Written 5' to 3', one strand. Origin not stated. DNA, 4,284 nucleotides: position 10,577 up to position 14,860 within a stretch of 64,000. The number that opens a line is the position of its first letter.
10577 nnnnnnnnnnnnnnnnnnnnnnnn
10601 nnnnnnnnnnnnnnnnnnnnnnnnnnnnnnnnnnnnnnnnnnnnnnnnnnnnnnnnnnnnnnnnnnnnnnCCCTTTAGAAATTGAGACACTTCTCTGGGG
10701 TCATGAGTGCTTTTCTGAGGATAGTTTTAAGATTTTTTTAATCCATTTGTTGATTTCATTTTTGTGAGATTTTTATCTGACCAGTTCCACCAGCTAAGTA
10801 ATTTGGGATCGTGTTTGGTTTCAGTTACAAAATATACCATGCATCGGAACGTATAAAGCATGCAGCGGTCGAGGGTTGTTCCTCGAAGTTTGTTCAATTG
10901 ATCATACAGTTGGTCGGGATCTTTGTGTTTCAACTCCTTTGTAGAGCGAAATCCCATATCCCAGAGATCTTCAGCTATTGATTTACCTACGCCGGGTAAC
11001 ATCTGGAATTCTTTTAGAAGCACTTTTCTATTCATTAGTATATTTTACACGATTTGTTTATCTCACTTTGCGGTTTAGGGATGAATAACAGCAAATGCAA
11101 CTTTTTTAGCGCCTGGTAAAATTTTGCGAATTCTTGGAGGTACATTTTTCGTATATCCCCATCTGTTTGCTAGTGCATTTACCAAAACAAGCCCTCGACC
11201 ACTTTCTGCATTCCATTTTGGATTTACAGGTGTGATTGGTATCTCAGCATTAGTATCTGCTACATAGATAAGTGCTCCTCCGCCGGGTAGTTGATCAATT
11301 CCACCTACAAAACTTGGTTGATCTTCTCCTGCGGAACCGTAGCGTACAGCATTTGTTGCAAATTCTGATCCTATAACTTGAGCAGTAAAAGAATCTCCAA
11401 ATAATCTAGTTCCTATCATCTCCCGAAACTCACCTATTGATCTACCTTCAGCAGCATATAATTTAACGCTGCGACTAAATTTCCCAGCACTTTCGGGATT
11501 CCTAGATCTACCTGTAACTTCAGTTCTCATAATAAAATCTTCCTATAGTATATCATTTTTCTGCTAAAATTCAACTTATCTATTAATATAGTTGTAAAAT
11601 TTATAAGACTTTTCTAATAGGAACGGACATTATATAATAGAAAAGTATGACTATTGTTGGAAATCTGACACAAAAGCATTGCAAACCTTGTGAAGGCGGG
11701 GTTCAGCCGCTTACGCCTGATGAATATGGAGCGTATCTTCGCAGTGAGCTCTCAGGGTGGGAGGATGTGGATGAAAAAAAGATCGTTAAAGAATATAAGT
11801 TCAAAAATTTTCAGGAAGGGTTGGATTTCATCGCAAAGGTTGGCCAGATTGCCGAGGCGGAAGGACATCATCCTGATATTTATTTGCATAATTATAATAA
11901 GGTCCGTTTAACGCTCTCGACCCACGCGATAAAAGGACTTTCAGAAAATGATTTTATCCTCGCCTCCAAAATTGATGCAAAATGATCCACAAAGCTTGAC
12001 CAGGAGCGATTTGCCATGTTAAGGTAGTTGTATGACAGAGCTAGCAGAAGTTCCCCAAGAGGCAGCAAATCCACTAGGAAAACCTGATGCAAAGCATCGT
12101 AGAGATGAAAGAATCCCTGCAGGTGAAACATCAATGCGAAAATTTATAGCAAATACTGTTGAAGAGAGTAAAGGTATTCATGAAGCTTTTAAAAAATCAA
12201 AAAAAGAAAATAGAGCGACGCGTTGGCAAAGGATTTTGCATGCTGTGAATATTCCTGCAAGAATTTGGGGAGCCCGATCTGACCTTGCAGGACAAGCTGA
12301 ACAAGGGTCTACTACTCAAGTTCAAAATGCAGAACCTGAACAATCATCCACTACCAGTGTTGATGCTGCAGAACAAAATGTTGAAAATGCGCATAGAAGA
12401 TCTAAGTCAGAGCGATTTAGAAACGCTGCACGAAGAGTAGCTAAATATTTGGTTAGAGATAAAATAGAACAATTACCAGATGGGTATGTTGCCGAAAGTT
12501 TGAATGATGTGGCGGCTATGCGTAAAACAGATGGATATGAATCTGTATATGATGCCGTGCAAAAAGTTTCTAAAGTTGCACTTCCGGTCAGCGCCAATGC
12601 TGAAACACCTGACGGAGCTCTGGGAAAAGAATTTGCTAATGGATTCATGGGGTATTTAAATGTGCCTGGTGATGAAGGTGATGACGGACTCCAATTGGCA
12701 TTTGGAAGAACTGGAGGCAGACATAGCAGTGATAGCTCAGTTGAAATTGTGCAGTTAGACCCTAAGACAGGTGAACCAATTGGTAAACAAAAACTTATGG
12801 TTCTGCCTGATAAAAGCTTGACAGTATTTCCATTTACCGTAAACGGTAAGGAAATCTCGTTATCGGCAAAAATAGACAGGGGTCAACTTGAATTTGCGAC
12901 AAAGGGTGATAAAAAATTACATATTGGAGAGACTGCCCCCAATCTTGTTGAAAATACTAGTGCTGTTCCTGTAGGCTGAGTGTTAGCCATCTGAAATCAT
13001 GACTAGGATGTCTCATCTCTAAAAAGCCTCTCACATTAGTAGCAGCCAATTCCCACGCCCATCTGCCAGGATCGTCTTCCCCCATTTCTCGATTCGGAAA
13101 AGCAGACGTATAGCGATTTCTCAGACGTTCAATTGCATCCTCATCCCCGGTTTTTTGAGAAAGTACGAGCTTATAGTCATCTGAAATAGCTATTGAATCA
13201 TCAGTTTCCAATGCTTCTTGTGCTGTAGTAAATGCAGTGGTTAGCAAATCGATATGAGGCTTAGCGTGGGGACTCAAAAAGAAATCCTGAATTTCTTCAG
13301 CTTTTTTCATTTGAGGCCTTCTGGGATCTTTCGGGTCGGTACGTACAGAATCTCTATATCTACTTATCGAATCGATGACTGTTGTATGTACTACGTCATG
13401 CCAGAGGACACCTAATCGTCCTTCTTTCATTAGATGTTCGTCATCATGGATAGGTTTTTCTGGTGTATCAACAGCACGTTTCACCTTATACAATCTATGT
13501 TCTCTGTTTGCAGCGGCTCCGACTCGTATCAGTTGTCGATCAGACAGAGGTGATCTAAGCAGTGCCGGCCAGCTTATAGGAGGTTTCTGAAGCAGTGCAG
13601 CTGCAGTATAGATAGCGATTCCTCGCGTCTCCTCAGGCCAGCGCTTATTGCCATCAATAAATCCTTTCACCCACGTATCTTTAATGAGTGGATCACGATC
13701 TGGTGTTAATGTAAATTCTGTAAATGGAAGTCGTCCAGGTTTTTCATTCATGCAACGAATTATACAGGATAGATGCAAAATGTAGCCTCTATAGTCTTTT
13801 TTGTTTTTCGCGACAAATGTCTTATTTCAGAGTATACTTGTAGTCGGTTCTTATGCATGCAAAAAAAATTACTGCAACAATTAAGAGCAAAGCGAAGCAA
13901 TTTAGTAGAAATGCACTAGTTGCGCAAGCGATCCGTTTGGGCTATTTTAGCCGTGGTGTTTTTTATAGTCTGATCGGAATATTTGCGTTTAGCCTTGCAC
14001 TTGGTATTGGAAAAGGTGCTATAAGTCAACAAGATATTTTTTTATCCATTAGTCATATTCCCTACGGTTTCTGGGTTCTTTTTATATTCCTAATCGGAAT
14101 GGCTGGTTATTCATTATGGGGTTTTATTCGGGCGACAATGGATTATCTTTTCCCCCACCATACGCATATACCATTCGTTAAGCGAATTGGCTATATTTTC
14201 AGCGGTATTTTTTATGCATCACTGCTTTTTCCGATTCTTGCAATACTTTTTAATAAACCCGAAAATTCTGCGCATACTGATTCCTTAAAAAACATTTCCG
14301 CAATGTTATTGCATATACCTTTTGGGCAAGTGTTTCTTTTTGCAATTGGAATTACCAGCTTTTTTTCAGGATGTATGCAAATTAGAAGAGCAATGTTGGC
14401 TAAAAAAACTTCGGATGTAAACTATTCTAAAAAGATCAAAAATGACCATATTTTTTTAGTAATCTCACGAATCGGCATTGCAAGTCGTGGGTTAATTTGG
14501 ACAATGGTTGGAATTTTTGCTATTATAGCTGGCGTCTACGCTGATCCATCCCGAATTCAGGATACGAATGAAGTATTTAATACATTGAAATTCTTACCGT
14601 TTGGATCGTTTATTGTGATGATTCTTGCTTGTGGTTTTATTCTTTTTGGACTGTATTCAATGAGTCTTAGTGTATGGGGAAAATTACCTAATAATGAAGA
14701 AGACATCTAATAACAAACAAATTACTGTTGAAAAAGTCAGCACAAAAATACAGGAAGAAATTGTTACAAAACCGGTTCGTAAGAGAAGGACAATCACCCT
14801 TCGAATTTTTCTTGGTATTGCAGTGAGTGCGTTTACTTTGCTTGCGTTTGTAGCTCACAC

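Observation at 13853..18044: Compact lipid-phosphate remodelling cluster: DUF1206, two PAP2, two DAGK lipid kinases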

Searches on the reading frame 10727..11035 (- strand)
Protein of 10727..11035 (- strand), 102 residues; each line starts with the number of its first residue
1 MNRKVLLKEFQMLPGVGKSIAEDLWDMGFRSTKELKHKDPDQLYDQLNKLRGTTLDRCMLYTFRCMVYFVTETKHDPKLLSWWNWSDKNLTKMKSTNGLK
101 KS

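Call 41: search_protein_families(library=pfam, proteins=[window:10727-11035:-], max_evalue=0.0001)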
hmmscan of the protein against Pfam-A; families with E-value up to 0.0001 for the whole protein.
window:10727-11035:- (102 aa): 2 families
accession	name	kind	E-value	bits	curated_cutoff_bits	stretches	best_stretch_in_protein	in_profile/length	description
PF11731.14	Cdd1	-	1.1e-29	102.9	25.5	1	7-89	5-84/86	Pathogenicity locus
PF10391.15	DNA_pol_lambd_f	-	3.7e-05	23.9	29.8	1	8-46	1-39/51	Fingers domain of DNA polymerase lambda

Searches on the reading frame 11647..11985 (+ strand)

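Call 8: search_protein_families(library=pfam, proteins=[window:11647-11985:+], max_evalue=0.0001)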
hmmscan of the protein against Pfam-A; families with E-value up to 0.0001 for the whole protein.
window:11647-11985:+ (112 aa): 1 family
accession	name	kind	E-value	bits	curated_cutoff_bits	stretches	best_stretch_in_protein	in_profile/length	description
PF01329.24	Pterin_4a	-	1.5e-30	105.6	26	1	20-111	1-90/91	Pterin 4 alpha carbinolamine dehydratase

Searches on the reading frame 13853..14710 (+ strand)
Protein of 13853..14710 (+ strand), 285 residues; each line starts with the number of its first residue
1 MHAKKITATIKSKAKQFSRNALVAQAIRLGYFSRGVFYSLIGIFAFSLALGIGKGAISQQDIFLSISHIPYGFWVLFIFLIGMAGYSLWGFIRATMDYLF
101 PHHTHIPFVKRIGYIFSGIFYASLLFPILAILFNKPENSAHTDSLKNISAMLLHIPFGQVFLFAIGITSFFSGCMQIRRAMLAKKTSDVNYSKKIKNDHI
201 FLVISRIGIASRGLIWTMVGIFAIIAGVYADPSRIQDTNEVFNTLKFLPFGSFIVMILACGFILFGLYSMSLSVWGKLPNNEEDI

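Call 3: search_protein_families(library=pfam, proteins=[window:13853-14710:+], max_evalue=0.01)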
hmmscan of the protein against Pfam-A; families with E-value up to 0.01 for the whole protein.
window:13853-14710:+ (285 aa): 2 families
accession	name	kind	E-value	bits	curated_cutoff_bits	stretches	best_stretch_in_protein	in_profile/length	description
PF06724.16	DUF1206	-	7.2e-33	112.9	26.2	3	29-95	1-68/70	Domain of Unknown Function (DUF1206)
PF20664.2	DUF6814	-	0.0028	18.3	25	1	213-270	9-65/71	Family of unknown function (DUF6814)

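Call 4: search_protein_families(library=ncbifam, proteins=[window:13853-14710:+], max_evalue=0.01)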
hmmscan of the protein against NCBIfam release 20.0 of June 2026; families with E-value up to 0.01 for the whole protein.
window:13853-14710:+ (285 aa): 0 families

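Call 16: find_homologous_proteins(query=window:13853-14710:+, max_evalue=0.00001)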
Query window:13853-14710:+ (285 aa): 7 proteins with E <= 0.00001 among 1927 candidates.
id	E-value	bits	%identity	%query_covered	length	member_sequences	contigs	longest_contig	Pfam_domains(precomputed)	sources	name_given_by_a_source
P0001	6.5e-183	625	100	100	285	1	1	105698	PF06724.17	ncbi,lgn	-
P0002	3.1e-127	442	69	100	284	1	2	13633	PF06724.17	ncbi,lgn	ncbi:MAG: DUF1206 domain-containing protein [Candidatus Levyibacteriota bacterium]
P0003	2.0e-29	121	31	96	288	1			PF06724.17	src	-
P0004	7.5e-21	93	25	85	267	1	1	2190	PF06724.17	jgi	-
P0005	2.7e-18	85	32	76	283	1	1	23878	PF06724.17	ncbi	-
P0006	1.8e-13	69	27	76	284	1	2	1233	PF06724.17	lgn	-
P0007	2.5e-8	52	24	84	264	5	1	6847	PF06724.17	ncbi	ncbi:MAG: DUF1206 domain-containing protein [Lewinella sp.]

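Call 17: find_encoding_contigs(protein=P0002, flank=10000, max_places=4)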
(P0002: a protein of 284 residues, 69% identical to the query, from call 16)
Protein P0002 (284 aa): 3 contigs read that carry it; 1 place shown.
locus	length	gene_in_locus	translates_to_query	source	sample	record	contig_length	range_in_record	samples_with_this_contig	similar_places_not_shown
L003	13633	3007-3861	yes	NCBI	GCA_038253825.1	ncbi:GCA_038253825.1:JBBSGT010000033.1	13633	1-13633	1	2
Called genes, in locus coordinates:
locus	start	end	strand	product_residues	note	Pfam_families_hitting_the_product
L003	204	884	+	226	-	-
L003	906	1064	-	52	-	-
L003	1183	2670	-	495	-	PF00989:PAS (faint), PF08448:PAS_4 (faint), PF08447:PAS_3 (faint), PF13188:PAS_8 (weak), PF13426:PAS_9, PF00512:HisKA, PF02518:HATPase_c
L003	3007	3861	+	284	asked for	PF06724:DUF1206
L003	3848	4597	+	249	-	PF01569:PAP2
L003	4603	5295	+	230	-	PF14378:PAP2_3 (weak), PF01569:PAP2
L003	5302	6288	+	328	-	PF00781:DAGK_cat, PF19279:YegS_C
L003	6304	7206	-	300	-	PF00781:DAGK_cat, PF19279:YegS_C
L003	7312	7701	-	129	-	PF00072:Response_reg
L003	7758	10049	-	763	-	PF00989:PAS (weak), PF00989:PAS, PF13426:PAS_9 (weak), PF08447:PAS_3, PF14598:PAS_11 (weak), PF12860:PAS_7, PF00512:HisKA, PF02518:HATPase_c, +3 more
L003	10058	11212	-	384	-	PF02771:Acyl-CoA_dh_N, PF02770:Acyl-CoA_dh_M, PF00441:Acyl-CoA_dh_1, PF08028:Acyl-CoA_dh_2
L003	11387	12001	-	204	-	PF01872:RibD_C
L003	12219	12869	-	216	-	PF08843:AbiEii (weak)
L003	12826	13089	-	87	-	-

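Call 18: find_encoding_contigs(protein=P0005, flank=10000, max_places=4)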
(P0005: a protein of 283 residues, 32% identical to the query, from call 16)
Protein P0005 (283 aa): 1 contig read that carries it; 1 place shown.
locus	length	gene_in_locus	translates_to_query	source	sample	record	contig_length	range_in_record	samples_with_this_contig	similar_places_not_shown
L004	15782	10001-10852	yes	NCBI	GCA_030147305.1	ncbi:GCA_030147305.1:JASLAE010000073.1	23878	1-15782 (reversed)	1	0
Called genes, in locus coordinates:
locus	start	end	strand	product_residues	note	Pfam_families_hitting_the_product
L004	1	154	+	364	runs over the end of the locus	PF00512:HisKA, PF02518:HATPase_c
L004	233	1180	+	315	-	PF06167:Peptidase_M90, PF07737:ATLF (weak), PF02810:SEC-C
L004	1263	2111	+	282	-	PF01569:PAP2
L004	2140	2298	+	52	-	-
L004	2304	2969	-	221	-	PF13640:2OG-FeII_Oxy_3, PF13661:2OG-FeII_Oxy_4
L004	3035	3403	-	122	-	PF08818:DUF1801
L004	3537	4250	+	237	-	PF00849:PseudoU_synth_2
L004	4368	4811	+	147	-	PF00572:Ribosomal_L13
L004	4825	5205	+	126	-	PF00380:Ribosomal_S9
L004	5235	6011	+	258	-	PF00318:Ribosomal_S2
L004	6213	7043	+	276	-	PF00889:EF_TS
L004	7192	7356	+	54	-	-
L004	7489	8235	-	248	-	-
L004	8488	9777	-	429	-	PF05195:AMP_N, PF00557:Peptidase_M24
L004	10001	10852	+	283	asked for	PF06724:DUF1206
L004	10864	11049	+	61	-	-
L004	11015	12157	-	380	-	PF13439:Glyco_transf_4, PF20706:GT4-conflict (weak), PF00534:Glycos_transf_1, PF13692:Glyco_trans_1_4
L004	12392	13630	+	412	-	PF00675:Peptidase_M16, PF05193:Peptidase_M16_C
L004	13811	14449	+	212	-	PF01596:Methyltransf_3, PF13578:Methyltransf_24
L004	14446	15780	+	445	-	?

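Call 19: find_encoding_contigs(protein=P0001, flank=10000, max_places=4)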
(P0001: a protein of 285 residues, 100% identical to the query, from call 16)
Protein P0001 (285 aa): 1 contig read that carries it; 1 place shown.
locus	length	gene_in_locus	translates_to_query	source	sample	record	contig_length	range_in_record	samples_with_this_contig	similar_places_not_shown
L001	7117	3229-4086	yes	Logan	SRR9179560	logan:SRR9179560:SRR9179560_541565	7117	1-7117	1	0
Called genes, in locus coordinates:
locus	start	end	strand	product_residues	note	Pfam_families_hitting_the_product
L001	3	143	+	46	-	?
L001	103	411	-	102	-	PF11731:Cdd1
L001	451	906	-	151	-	-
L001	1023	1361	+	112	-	PF01329:Pterin_4a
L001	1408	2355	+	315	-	-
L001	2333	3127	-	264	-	-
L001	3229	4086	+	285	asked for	PF06724:DUF1206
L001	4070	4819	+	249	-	PF01569:PAP2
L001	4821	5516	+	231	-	PF01569:PAP2, PF14378:PAP2_3 (weak), PF14360:PAP2_C (weak)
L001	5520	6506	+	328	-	PF00781:DAGK_cat, PF19279:YegS_C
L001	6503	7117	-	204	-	?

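Call 61: predict_structure(alignment_id=A2)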
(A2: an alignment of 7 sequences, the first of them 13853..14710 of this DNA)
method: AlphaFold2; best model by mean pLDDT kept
length: 285 residues; sequences in the alignment: 7
mean_pLDDT: 76.2   pTM: 0.75
mean pLDDT of the five models: 76.2, 68.3, 65.2, 63.3, 58.0
residues with pLDDT >= 90: 6; 70-90: 215; 50-70: 54; < 50: 10
segments of 3 or more residues with pLDDT < 50: 138-142, 283-285
pLDDT, mean of each block of 10 residues (from residue 1): 73 76 82 86 83 61 76 83 83 71 66 74 76 61 59 74 82 84 68 65 85 86 84 75 83 88 90 75 44
secondary structure, 60 per line:
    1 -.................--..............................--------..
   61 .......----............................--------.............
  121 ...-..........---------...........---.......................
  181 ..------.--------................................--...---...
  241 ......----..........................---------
elements in order: H2-18 H21-50 H59-67 H72-99 H108-123 H125-134 H144-154 H158-182 H198-229 H238-246 H251-275

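Call 62: search_protein_representatives(alignment_id=A2)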
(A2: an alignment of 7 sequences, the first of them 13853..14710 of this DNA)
Query: 7 sequences, 282 profile positions. Proteins with E-value up to 0.001 (for the whole library): 7207; up to 1e-10: 4787; up to 1e-30: 1993. The best 150 are listed.
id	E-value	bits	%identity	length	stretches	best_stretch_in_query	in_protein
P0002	3.6e-112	390.5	-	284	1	4-282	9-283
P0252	1.2e-93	329.8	-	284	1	1-278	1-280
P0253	4.4e-86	304.9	-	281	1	10-280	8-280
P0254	3.3e-83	295.5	-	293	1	4-275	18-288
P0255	1.2e-80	287.2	-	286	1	8-277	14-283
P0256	8.3e-80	284.3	-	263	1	20-277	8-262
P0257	8.7e-80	284.3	-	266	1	16-278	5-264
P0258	1.2e-78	280.6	-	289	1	5-277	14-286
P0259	1.8e-78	279.9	-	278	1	17-279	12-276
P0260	2.0e-78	279.8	-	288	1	12-278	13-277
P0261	7.5e-78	277.9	-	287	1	6-278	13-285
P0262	1.2e-77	277.3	-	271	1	16-277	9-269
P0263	3.1e-77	275.9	-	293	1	5-277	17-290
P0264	4.4e-77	275.4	-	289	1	5-278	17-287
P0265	2.6e-76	272.9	-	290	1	7-278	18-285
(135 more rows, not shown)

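Call 65: fold_search(model_id=the predicted structure, library=pdb)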
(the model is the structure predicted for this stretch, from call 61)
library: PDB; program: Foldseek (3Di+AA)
matches with E <= 10: 407; with E <= 0.001: 0
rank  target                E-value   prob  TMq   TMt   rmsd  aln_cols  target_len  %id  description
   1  8kgi_A                1.3e-01  0.16  0.14  0.12  22.7       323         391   14  Molecular mechanism of prostaglandin transporter SLCO2A1 (released 2024-08-21)
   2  4mlb_A                1.7e-01  0.16  0.16  0.12  19.8       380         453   11  Reverse polarity of binding pocket suggests different function of a MOP superfamily transporter from Pyrococcus furios (released 2013-09-25)
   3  6ob7                  1.9e-01  0.20  0.18  0.15  19.2       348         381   10  Human equilibrative nucleoside transporter-1, dilazep bound (released 2019-07-03)
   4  9g49                  2.1e-01  0.20  0.18  0.18  18.0       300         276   14  Cryo-EM reconstruction of the full-length E. coli transmembrane formate transporter FocA (released 2025-10-22)
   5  6gwh                  2.8e-01  0.16  0.18  0.13  20.0       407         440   10  Outward-facing conformation of a multidrug resistance MATE family transporter of the MOP superfamily. (released 2019-06-05)
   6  6lyy_A                2.8e-01  0.13  0.15  0.13  17.8       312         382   12  Cryo-EM structure of the human MCT1/Basigin-2 complex in the presence of anti-cancer drug candidate AZD3965 in the out (released 2020-12-23)
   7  3wbn_A                2.9e-01  0.14  0.16  0.12  19.7       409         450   11  Crystal structure of MATE in complex with MaL6 (released 2013-06-12)
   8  5k2a                  2.9e-01  0.13  0.15  0.11  25.4       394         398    9  2.5 angstrom A2a adenosine receptor structure with sulfur SAD phasing using XFEL data (released 2016-09-21)
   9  9h63                  3.5e-01  0.13  0.19  0.14  18.1       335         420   14  Auxin transporter-like protein 3 (LAX3) in the fully occluded state in complex with 2-naphthoxyacetic acid (2-NOA) (released 2025-08-13)
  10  6grj_E                3.6e-01  0.14  0.16  0.14  35.1       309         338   10  Structure of the AhlB pore of the tripartite alpha-pore forming toxin, AHL, from Aeromonas hydrophila. (released 2019-07-03)
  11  5nlx                  3.6e-01  0.12  0.14  0.11  24.6       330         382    8  A2A Adenosine receptor room-temperature structure determined by serial millisecond crystallography (released 2017-09-27)
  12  7w3z_A                3.8e-01  0.18  0.20  0.19  18.2       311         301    9  Cryo-EM Structure of Human Gastrin Releasing Peptide Receptor in complex with the agonist Gastrin Releasing Peptide an (released 2023-02-22)
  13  8a6l_B                4.1e-01  0.13  0.17  0.13  16.9       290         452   14  Human 4F2hc-LAT2 heterodimeric amino acid transporter in complex with anticalin D11vs (released 2022-11-09)
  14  6m2l_A                4.1e-01  0.09  0.13  0.09  22.5       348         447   13  Crystal structure of Plasmodium falciparum hexose transporter PfHT1 bound with C3361 (released 2020-09-09)
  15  6h2f_E                4.5e-01  0.28  0.20  0.18  35.0       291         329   10  Structure of the pre-pore AhlB of the tripartite alpha-pore forming toxin, AHL, from Aeromonas hydrophila. (released 2019-07-10)
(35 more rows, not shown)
